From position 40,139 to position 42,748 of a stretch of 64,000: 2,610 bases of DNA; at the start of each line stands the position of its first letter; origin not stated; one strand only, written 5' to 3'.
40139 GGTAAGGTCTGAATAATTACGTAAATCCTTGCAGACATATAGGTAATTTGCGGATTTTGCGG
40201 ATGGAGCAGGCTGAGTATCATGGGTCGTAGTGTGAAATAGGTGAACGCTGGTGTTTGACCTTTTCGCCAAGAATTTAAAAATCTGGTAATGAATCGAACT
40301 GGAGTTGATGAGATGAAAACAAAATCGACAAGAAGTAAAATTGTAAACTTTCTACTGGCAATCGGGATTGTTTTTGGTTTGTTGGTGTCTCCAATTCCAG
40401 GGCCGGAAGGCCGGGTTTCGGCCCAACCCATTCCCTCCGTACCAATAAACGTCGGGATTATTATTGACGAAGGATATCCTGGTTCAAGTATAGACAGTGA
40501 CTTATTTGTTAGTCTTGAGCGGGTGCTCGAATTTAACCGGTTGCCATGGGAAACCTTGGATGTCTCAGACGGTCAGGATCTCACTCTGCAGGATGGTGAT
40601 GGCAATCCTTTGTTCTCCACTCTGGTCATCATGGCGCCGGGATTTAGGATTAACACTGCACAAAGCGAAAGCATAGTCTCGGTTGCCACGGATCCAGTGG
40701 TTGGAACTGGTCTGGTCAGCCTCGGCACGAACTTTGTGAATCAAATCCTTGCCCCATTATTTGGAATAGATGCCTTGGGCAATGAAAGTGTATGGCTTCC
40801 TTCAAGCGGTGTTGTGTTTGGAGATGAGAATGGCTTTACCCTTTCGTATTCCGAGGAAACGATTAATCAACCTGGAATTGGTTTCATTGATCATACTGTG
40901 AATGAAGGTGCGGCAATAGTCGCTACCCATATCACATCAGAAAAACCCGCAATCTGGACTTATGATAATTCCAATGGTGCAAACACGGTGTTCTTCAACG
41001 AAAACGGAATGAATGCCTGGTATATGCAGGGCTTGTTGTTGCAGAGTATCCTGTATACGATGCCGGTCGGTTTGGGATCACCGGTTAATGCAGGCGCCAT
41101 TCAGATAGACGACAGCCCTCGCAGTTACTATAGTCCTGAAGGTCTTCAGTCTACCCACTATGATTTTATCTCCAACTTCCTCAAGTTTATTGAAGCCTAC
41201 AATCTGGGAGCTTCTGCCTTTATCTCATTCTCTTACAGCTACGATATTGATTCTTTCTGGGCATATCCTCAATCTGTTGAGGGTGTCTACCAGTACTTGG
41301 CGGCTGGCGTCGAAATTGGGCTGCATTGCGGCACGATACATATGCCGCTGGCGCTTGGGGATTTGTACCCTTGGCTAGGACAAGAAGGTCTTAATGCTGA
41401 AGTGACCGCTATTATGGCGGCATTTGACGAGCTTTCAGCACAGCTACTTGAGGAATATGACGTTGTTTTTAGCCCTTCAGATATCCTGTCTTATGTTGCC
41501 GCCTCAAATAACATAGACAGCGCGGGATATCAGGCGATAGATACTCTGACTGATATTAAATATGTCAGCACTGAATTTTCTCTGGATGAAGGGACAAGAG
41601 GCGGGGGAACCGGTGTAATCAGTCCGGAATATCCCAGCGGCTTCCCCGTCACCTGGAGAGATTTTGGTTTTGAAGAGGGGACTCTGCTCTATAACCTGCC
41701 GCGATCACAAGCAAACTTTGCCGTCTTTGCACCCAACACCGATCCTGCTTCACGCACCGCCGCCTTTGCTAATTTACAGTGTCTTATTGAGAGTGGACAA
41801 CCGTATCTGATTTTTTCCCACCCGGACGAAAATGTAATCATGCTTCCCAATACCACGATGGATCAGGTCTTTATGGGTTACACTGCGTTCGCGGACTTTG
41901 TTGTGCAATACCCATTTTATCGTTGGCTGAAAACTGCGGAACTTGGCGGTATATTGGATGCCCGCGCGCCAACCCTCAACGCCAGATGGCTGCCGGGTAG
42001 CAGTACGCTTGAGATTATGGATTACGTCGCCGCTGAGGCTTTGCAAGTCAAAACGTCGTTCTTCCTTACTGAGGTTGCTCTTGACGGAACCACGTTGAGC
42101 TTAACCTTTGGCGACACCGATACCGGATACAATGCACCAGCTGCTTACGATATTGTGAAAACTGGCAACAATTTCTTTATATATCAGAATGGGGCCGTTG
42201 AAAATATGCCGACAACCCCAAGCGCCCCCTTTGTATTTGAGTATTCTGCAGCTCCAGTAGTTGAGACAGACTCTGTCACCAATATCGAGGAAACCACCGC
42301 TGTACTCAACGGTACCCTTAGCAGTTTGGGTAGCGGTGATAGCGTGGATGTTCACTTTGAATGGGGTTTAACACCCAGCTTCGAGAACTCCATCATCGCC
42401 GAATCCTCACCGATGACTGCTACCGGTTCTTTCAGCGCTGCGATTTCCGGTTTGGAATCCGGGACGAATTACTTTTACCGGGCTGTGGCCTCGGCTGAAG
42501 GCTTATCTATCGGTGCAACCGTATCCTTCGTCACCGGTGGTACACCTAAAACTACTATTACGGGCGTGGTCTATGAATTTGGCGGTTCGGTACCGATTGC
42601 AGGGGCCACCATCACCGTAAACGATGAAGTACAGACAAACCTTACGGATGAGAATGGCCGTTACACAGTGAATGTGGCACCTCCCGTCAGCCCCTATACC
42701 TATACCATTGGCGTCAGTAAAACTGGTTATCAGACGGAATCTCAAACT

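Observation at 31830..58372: Pel/GAG-like surface-polysaccharide locus built around a pelF-pelG pair but lacking every other Pel component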

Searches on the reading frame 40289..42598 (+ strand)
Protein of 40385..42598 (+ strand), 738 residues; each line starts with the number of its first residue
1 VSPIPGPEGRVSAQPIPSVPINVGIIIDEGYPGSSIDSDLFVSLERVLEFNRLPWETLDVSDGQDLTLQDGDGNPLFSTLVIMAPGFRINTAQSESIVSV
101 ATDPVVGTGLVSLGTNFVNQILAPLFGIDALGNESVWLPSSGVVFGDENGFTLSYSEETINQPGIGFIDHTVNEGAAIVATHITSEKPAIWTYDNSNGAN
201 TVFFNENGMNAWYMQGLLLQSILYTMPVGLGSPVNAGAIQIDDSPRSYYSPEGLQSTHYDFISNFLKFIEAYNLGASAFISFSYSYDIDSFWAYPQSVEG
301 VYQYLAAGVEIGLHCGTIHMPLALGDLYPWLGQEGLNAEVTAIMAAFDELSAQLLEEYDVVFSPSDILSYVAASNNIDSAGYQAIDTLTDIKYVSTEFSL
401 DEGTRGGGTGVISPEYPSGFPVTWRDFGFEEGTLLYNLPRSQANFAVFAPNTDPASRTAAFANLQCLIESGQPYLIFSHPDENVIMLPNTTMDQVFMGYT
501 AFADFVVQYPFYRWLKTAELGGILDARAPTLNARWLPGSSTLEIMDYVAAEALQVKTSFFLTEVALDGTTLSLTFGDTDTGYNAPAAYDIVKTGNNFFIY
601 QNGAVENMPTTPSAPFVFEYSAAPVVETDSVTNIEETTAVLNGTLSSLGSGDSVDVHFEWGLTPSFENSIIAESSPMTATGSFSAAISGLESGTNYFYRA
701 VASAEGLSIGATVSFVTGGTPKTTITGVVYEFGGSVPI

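Call 14: search_solved_structures(query=window:40289-42400:+, max_evalue=1, show_alignments=2)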
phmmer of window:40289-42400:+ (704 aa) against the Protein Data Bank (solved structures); distinct sequences matched with E-value up to 1: 1.
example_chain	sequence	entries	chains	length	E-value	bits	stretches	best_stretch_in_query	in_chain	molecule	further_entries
6qk4_B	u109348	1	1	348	0.58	11.9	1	539-612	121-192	Membrane-bound lytic murein transglycosylase A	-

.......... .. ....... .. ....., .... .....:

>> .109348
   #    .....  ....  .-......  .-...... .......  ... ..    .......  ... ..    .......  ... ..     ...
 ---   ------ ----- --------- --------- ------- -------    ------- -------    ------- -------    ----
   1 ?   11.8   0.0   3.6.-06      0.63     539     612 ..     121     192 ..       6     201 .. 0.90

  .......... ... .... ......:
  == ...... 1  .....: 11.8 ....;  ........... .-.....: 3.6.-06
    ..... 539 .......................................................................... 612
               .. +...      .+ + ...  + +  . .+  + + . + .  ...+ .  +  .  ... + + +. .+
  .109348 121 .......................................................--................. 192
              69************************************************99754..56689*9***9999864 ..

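Call 17: find_homologous_proteins(query=window:40385-42598:+, max_evalue=0.00001)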
Query window:40385-42598:+ (738 aa): 5 proteins with E <= 0.00001 among 8000 candidates.
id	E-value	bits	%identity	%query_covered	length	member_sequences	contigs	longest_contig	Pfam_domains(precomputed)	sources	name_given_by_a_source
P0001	5.7e-185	635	46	97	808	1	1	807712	PF09960.15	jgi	jgi:hypothetical protein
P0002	6.7e-176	605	45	97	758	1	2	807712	-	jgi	jgi:hypothetical protein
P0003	1.2e-161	558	46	81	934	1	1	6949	PF09960.15,PF17957.8,PF16640.12,PF05345.19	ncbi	-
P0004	7.5e-131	456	40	86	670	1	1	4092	PF09960.15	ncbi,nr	ncbi:MAG: DUF2194 domain-containing protein, partial [Dehalococcoidia bacterium]|nr:DUF2194 domain-c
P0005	8.9e-108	380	37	82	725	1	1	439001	PF09960.15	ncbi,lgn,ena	-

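Call 19: search_solved_structures(query=A1, max_evalue=1, show_alignments=2)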
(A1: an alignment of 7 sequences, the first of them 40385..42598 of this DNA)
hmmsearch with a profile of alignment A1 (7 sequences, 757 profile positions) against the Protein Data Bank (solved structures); distinct sequences matched with E-value up to 1: 1.
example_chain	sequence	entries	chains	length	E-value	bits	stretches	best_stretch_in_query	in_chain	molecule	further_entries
9zau_A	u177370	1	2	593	3.7e-13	51.6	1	99-526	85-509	Predicted membrane protein, putative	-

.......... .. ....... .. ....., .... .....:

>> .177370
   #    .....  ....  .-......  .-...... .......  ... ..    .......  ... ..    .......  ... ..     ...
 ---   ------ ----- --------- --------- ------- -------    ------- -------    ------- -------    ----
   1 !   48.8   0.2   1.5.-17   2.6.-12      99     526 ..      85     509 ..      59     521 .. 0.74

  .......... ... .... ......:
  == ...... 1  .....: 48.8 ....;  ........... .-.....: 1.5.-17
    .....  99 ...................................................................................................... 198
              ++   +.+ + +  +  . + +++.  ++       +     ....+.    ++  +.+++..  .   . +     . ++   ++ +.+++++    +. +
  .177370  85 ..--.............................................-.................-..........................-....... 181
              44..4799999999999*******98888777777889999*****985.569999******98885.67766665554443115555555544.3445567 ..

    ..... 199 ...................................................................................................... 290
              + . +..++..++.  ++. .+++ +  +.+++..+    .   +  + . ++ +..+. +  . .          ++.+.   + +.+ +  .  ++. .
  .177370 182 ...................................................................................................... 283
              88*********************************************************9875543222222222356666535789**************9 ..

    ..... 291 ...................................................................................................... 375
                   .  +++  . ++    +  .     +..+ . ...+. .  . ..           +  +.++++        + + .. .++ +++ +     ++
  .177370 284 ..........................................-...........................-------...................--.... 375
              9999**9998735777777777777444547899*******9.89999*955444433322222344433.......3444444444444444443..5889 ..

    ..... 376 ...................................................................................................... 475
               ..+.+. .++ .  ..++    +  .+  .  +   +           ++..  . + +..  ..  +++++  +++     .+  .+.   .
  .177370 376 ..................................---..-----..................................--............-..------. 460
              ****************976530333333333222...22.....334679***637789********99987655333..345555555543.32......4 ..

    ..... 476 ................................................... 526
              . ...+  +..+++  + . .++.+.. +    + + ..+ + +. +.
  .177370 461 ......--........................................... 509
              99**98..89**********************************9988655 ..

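Call 33: find_encoding_contigs(protein=P0001, flank=10000, max_places=3)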
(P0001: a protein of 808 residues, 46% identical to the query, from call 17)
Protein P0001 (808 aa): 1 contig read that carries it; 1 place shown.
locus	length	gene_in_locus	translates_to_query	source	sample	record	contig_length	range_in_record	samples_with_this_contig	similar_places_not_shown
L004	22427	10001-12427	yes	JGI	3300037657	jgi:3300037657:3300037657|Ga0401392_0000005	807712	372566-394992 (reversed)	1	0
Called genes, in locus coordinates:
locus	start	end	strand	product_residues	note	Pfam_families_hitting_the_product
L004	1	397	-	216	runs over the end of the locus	PF06888:Put_Phosphatase (faint), PF12710:HAD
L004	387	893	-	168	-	PF01327:Pep_deformylase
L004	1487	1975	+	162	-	PF03713:DUF305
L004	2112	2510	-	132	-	PF00072:Response_reg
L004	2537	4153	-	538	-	PF13426:PAS_9, PF00989:PAS, PF08448:PAS_4, PF13188:PAS_8, PF13426:PAS_9, PF08447:PAS_3, PF07730:HisKA_3, PF02518:HATPase_c, +1 more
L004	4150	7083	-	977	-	PF01339:CheB_methylest, PF03705:CheR_N, PF01739:CheR, PF00989:PAS (faint), PF13426:PAS_9 (faint), PF13596:PAS_10, PF08448:PAS_4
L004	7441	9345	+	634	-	PF17159:MASE3, PF00989:PAS, PF08448:PAS_4, PF13188:PAS_8, PF13426:PAS_9, PF07730:HisKA_3 (weak), PF13581:HATPase_c_2 (weak), PF02518:HATPase_c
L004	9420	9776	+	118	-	PF00072:Response_reg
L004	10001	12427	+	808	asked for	PF09960:DUF2194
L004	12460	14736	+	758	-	-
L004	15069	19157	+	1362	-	PF00041:fn3 (faint), PF04264:YceI (faint), PF10039:DUF2275 (faint), PF16655:PhoD_N (faint), PF16656:Pur_ac_phosph_N (faint), PF23376:Fn3_VIN3 (faint), PF26747:Ig-like_AcrB (faint)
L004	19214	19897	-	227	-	PF08281:Sigma70_r4_2 (weak), PF00196:GerE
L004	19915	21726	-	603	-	PF13522:GATase_6, PF13537:GATase_7, PF01380:SIS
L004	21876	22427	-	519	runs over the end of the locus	-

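Call 34: find_encoding_contigs(protein=P0005, flank=10000, max_places=3)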
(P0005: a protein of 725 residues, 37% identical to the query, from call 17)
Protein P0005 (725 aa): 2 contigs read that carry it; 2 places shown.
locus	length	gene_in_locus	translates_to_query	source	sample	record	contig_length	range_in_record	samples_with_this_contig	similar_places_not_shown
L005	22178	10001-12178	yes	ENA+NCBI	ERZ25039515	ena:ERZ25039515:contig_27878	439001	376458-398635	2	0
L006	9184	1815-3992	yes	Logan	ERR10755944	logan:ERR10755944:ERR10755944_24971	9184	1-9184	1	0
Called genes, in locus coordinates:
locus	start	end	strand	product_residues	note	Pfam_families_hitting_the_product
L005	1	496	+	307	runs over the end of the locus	PF01656:CbiA (weak), PF13500:AAA_26 (weak), PF07085:DRTGG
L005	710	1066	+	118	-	PF02675:AdoMet_dc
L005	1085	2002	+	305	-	PF17284:Spermine_synt_N, PF01564:Spermine_synth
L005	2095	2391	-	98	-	PF13451:zf_Tbcl, PF23477:zf_Tbcl_2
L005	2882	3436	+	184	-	PF00857:Isochorismatase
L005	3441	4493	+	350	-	-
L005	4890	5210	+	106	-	PF03692:CxxCxxCC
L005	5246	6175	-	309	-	PF00291:PALP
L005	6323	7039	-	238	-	-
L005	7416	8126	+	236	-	PF00072:Response_reg, PF00196:GerE, PF13384:HTH_23 (faint)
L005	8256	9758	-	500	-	PF13205:Big_5 (faint)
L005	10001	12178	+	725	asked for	PF09960:DUF2194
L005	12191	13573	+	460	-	PF11997:DUF3492, PF13439:Glyco_transf_4, PF13579:Glyco_trans_4_4, PF00534:Glycos_transf_1, PF13692:Glyco_trans_1_4, PF13524:Glyco_trans_1_2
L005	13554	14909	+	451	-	PF16933:PelG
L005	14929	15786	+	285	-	PF00106:adh_short (faint), PF01073:3Beta_HSD, PF01370:Epimerase, PF02719:Polysacc_synt_2, PF04321:RmlD_sub_bind, PF07993:NAD_binding_4, PF13460:NAD_binding_10 (weak), PF16363:GDP_Man_Dehyd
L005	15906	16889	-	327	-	PF01073:3Beta_HSD, PF01370:Epimerase, PF02719:Polysacc_synt_2, PF04321:RmlD_sub_bind, PF07993:NAD_binding_4 (faint), PF13460:NAD_binding_10 (weak), PF16363:GDP_Man_Dehyd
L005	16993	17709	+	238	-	-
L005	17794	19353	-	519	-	PF00037:Fer4 (faint), PF13183:Fer4_8, PF13237:Fer4_10 (faint), PF13534:Fer4_17, PF02754:CCG (weak)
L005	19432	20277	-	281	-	-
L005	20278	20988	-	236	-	PF00072:Response_reg, PF08281:Sigma70_r4_2, PF00196:GerE, PF13384:HTH_23 (weak)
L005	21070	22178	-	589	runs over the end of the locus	PF13522:GATase_6, PF13537:GATase_7, PF01380:SIS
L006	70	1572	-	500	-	PF13205:Big_5 (faint)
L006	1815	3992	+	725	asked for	PF09960:DUF2194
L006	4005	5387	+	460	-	PF11997:DUF3492, PF13439:Glyco_transf_4, PF13579:Glyco_trans_4_4, PF00534:Glycos_transf_1, PF13692:Glyco_trans_1_4, PF13524:Glyco_trans_1_2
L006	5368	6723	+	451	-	PF16933:PelG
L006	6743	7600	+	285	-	PF00106:adh_short (faint), PF01073:3Beta_HSD, PF01370:Epimerase, PF02719:Polysacc_synt_2, PF04321:RmlD_sub_bind, PF07993:NAD_binding_4, PF13460:NAD_binding_10 (weak), PF16363:GDP_Man_Dehyd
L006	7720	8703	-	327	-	PF01073:3Beta_HSD, PF01370:Epimerase, PF02719:Polysacc_synt_2, PF04321:RmlD_sub_bind, PF07993:NAD_binding_4 (faint), PF13460:NAD_binding_10 (weak), PF16363:GDP_Man_Dehyd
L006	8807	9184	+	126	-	?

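Call 70: predict_structure(alignment_id=A1)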
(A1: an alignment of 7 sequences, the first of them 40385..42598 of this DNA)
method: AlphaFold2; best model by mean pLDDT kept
length: 738 residues; sequences in the alignment: 7
mean_pLDDT: 49.3   pTM: 0.30
mean pLDDT of the five models: 49.3, 46.4, 46.3, 45.3, 44.7
residues with pLDDT >= 90: 5; 70-90: 162; 50-70: 162; < 50: 409
segments of 3 or more residues with pLDDT < 50: 1-19, 50-52, 127-290, 314-332, 372-380, 392-454, 456-460, 462-531, 592-596, 604-621, 706-734
pLDDT, mean of each block of 10 residues (from residue 1): 28 36 79 66 56 74 80 72 79 83 57 58 54 33 23 22 24 25 26 23 23 29 34 23 29 40 43 34 43 55 59 42 37 54 69 80 62 46 53 38 25 31 28 28 34 48 45 32 33 34 36 28 33 59 68 57 77 71 59 53 43 30 73 83 82 81 73 82 88 83 55 27 30 50
secondary structure, 60 per line:
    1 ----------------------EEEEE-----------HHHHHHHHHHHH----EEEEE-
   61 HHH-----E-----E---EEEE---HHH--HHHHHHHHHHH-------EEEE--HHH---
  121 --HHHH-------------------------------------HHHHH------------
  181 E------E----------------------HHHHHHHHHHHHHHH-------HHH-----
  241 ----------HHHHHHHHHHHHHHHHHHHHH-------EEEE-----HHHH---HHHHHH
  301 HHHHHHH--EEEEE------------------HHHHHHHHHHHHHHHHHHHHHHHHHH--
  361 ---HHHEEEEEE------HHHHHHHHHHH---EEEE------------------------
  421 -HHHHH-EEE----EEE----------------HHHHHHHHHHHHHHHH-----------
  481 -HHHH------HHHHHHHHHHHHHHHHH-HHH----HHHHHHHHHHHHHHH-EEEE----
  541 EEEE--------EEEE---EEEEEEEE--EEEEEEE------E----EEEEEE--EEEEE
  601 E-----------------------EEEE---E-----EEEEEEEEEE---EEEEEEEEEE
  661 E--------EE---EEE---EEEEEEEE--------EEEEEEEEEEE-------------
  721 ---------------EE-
elements in order (helices of 4 or more, strands of 3 or more residues): E23-27 H39-50 E55-59 E79-82 H91-101 E109-112 H123-126 H164-168 H211-225 H251-271 E279-282 H288-291 H295-307 E310-314 H333-358 E367-372 H379-389 E393-396 H422-426 E428-430 E435-437 H454-469 H482-485 H492-508 H517-531 E533-536 E541-544 E553-556 E560-567 E570-576 E588-593 E596-601 E625-628 E638-647 E651-661 E675-677 E681-688 E697-707
